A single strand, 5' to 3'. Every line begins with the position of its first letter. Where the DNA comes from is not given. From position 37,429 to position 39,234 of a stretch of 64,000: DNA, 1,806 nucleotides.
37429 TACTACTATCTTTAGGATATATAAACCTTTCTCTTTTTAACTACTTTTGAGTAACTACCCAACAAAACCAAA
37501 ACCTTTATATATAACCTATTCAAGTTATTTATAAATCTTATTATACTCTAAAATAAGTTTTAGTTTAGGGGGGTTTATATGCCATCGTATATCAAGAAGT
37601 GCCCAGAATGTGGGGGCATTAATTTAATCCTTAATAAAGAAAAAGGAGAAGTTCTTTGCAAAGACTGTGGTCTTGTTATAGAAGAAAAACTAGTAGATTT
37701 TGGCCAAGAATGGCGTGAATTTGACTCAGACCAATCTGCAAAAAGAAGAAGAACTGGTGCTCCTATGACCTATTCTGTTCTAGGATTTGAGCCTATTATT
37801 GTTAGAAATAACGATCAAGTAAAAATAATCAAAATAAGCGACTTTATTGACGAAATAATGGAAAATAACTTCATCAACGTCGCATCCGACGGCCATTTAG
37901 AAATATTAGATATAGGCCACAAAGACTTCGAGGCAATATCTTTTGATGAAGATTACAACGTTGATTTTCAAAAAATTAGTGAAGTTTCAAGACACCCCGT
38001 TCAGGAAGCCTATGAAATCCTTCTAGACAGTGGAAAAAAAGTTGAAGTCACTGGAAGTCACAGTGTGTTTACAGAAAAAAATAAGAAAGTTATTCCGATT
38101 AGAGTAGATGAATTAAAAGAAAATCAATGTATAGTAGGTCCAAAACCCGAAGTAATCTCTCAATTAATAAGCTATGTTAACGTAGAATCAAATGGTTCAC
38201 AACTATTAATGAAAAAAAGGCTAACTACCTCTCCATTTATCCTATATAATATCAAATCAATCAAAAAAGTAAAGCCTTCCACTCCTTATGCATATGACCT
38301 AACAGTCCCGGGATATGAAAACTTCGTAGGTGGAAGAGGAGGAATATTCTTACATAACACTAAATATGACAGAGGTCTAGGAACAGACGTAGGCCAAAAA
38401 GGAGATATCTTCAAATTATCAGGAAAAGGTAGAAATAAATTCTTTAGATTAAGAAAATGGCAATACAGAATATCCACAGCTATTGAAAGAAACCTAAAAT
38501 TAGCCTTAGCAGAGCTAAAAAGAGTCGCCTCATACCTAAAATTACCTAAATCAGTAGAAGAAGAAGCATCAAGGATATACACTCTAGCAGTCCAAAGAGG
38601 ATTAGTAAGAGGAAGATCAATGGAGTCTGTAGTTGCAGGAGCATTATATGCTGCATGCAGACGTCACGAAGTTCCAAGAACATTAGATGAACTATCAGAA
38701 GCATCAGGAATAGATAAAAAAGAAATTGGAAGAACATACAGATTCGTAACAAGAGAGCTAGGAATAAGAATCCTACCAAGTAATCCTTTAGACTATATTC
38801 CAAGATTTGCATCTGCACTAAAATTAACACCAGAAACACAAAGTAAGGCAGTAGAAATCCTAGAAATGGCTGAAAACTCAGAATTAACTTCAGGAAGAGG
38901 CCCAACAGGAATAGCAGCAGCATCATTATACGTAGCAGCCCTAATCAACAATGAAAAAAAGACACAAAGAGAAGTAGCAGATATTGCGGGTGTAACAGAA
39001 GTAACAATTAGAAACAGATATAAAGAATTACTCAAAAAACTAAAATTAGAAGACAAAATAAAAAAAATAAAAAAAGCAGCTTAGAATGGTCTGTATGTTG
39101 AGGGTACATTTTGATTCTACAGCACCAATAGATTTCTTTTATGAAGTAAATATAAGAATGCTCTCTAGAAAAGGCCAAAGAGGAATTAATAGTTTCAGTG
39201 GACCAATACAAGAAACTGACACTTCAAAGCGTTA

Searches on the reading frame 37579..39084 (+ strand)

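Call 89: search_protein_families(library=pfam, proteins=[window:37579-39084:+], max_evalue=0.00001)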
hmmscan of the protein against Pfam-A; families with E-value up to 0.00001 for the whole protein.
window:37579-39084:+ (501 aa): 3 families
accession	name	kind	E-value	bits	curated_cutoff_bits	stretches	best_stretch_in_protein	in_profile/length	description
PF00382.24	TFIIB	-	2.4e-48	162.5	23.6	2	401-486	6-91/92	Transcription factor TFIIB repeat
PF14890.11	Intein_splicing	-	4.2e-18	66.1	35.8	1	82-260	9-155/155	Intein splicing domain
PF08271.17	Zn_Ribbon_TF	-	1.6e-14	53.6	29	1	7-48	2-43/43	TFIIB zinc-binding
